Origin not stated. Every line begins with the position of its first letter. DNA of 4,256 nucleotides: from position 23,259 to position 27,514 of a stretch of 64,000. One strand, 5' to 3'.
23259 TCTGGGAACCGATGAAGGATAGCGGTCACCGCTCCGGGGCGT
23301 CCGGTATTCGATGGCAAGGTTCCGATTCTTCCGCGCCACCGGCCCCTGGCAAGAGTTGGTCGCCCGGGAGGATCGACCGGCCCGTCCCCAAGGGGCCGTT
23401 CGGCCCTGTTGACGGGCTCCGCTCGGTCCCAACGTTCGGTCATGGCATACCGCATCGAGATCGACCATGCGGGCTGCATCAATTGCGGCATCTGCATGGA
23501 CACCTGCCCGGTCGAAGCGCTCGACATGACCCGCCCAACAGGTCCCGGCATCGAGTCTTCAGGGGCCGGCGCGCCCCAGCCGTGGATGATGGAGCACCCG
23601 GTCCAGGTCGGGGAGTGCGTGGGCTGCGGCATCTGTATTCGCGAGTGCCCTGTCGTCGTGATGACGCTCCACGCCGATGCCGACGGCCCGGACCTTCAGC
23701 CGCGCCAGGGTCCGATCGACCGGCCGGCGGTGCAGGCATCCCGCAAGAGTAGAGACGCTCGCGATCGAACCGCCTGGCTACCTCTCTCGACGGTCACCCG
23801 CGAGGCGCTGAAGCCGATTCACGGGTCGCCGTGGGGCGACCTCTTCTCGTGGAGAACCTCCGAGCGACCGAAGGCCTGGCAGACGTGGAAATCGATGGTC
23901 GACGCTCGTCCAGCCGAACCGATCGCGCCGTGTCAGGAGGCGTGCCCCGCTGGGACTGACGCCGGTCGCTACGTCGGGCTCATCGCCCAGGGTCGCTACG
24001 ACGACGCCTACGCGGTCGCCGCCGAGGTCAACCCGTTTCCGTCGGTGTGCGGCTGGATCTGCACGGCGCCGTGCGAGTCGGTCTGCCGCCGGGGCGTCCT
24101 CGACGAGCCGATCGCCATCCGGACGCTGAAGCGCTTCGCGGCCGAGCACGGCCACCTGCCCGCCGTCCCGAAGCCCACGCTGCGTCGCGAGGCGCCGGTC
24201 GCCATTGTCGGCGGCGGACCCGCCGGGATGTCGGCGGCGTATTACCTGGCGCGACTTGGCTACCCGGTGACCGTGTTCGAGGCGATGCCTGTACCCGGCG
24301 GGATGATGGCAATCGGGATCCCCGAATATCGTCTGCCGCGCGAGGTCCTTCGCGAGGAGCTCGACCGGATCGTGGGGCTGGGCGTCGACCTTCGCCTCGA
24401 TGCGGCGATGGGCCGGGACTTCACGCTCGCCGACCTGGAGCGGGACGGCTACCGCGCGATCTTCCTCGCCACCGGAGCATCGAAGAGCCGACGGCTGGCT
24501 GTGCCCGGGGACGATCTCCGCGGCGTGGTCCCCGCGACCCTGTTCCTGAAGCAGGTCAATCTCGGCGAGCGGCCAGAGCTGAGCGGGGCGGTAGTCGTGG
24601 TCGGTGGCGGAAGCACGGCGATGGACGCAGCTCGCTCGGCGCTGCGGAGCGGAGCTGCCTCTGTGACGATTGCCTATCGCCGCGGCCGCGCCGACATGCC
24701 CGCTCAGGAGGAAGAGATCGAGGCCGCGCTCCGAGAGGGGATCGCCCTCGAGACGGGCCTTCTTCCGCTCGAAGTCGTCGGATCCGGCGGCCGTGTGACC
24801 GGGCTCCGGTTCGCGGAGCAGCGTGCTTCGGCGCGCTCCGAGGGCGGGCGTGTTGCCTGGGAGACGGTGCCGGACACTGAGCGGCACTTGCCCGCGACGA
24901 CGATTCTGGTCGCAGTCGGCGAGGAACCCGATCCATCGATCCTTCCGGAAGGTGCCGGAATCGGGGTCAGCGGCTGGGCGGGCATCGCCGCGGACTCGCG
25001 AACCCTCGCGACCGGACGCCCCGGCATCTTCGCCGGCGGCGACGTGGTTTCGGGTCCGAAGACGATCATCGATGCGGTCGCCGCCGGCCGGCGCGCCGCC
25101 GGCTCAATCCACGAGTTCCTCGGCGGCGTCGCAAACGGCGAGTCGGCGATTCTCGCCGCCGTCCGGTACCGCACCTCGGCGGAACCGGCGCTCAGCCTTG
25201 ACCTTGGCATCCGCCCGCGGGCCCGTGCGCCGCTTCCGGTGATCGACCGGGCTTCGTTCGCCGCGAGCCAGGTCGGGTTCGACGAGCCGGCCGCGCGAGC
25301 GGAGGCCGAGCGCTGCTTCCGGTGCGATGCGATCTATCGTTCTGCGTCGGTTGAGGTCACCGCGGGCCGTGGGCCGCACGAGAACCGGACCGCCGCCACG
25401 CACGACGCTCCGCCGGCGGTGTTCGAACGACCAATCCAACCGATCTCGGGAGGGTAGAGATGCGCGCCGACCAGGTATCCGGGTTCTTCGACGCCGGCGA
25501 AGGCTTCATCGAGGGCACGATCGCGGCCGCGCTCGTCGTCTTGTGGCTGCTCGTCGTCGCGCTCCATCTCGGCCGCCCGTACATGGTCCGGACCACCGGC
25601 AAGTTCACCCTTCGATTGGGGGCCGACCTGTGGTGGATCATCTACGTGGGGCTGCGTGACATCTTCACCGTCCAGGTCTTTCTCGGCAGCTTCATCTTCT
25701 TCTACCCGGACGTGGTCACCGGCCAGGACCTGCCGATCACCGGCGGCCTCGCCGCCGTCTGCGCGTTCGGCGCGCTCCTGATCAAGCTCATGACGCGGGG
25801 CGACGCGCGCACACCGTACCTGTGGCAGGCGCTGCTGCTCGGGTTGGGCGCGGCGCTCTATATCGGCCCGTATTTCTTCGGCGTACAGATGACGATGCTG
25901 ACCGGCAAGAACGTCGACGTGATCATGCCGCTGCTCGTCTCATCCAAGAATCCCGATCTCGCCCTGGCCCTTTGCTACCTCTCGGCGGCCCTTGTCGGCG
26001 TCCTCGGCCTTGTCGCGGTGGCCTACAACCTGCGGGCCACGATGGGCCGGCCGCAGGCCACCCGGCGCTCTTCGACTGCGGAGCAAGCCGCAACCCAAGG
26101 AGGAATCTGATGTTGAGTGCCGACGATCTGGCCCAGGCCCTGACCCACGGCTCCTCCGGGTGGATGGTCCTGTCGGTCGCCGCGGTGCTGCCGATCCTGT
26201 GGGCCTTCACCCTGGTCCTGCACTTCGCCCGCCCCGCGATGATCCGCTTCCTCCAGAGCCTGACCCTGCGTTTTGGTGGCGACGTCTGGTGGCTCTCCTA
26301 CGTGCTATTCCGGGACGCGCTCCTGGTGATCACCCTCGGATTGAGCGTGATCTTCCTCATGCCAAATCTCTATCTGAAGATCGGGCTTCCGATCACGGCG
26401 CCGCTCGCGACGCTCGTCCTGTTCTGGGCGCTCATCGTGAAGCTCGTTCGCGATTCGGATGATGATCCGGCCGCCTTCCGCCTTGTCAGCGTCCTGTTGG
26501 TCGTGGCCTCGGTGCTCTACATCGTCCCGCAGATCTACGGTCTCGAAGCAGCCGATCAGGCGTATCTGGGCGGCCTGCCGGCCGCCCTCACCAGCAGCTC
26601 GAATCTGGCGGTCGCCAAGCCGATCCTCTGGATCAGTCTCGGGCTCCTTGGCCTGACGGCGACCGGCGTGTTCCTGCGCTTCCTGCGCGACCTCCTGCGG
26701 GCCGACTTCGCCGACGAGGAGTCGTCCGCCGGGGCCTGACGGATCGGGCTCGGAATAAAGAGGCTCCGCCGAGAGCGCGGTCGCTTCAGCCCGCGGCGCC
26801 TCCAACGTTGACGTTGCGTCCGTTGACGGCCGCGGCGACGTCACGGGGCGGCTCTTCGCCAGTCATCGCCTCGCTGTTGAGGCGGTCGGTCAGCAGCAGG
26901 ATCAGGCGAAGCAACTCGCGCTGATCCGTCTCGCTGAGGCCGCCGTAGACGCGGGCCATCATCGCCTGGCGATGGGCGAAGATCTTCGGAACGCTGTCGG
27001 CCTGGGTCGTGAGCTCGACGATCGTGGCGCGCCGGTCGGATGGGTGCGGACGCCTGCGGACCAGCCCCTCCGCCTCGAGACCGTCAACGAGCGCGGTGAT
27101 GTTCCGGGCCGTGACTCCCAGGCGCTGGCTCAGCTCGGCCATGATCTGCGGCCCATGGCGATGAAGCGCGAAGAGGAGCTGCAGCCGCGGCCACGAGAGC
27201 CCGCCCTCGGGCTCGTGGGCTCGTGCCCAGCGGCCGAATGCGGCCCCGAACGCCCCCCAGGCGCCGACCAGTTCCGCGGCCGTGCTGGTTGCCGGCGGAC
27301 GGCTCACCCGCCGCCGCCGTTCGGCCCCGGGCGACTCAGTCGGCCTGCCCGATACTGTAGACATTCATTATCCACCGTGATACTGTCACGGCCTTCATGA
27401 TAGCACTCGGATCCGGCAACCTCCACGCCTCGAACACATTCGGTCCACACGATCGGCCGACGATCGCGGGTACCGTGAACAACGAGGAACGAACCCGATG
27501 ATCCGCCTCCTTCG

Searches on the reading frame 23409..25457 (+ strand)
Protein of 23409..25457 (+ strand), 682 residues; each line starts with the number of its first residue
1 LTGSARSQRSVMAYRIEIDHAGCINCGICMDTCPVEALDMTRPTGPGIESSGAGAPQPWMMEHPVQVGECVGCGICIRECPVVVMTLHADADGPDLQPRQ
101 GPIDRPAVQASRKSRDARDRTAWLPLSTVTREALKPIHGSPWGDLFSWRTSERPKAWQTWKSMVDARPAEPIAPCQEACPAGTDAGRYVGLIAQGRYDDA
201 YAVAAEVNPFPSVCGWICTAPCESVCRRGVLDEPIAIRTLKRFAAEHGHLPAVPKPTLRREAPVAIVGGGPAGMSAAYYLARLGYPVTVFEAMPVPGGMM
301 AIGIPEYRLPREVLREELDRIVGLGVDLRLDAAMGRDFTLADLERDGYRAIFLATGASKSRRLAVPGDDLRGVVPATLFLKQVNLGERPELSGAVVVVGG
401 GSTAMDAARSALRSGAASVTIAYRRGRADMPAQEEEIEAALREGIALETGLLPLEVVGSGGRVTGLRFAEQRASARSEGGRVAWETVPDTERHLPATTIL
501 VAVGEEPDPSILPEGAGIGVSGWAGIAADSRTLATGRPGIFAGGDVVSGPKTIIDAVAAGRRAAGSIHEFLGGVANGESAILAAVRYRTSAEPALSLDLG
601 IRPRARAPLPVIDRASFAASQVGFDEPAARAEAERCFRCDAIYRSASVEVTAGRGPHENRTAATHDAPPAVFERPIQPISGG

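Call 19: search_protein_families(library=pfam, proteins=[window:23409-25457:+], max_evalue=0.00001)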
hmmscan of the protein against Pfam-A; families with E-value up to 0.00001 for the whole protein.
window:23409-25457:+ (682 aa): 14 families
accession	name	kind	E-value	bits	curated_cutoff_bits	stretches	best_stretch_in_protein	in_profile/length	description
PF07992.20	Pyr_redox_2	-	1.2e-33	117.3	26.1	1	264-560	3-291/291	Pyridine nucleotide-disulphide oxidoreductase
PF14691.11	Fer4_20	-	2e-15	57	25.8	1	173-247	30-107/113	Dihydroprymidine dehydrogenase domain II, 4Fe-4S cluster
PF00070.33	Pyr_redox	-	1.7e-10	41.7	22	0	264-296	2-34/82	Pyridine nucleotide-disulphide oxidoreductase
PF13450.12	NAD_binding_8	-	1.2e-09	38.7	21.9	1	266-301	1-36/68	NAD(P)-binding Rossmann-like domain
PF12831.13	FAD_oxidored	-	1.6e-08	34.7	27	1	264-303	2-41/416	FAD dependent oxidoreductase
PF13237.11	Fer4_10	-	2.2e-08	34.4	25.5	1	16-81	2-53/53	4Fe-4S dicluster domain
PF01266.30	DAO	-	3.5e-08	33.8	27.9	1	264-297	2-35/353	FAD dependent oxidoreductase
PF12838.12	Fer4_7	-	4.2e-08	34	27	1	23-82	2-50/52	4Fe-4S dicluster domain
PF13738.12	Pyr_redox_3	-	7.4e-08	32.4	30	0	351-542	128-303/305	Pyridine nucleotide-disulphide oxidoreductase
PF01593.30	Amino_oxidase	-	2.1e-07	31.1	19.8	0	272-298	2-28/443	Flavin containing amine oxidoreductase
PF13187.11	Fer4_9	-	1.1e-06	28.9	27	0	23-82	2-49/52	4Fe-4S dicluster domain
PF01262.27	AlaDh_PNT_C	-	3.1e-06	27.2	23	0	260-292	27-59/214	Alanine dehydrogenase/PNT, C-terminal domain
PF01946.23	Thi4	-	4e-06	26.7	26.2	0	261-303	17-60/235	Thi4 family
PF00037.32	Fer4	-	4.7e-06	26.6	21.1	0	16-38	1-23/24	4Fe-4S binding domain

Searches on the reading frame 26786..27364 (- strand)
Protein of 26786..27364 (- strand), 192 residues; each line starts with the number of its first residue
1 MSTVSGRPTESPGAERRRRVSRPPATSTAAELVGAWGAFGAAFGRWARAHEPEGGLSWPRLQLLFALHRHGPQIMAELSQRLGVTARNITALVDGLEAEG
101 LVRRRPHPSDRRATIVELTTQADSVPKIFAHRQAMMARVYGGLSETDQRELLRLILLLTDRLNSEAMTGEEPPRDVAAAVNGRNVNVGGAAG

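Call 19: search_protein_families(library=pfam, proteins=[window:26786-27364:-], max_evalue=0.00001)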
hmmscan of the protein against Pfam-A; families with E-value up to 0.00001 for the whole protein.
window:26786-27364:- (192 aa): 3 families
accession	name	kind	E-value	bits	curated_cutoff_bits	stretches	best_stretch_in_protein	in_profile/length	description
PF01047.28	MarR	-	8.8e-15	54.8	24.6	1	56-113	1-58/59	MarR family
PF12802.13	MarR_2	-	9e-15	55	27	1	55-113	2-61/61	MarR family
PF13463.12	HTH_27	-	2.6e-07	31.2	22.2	1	62-120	7-66/68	Winged helix DNA-binding domain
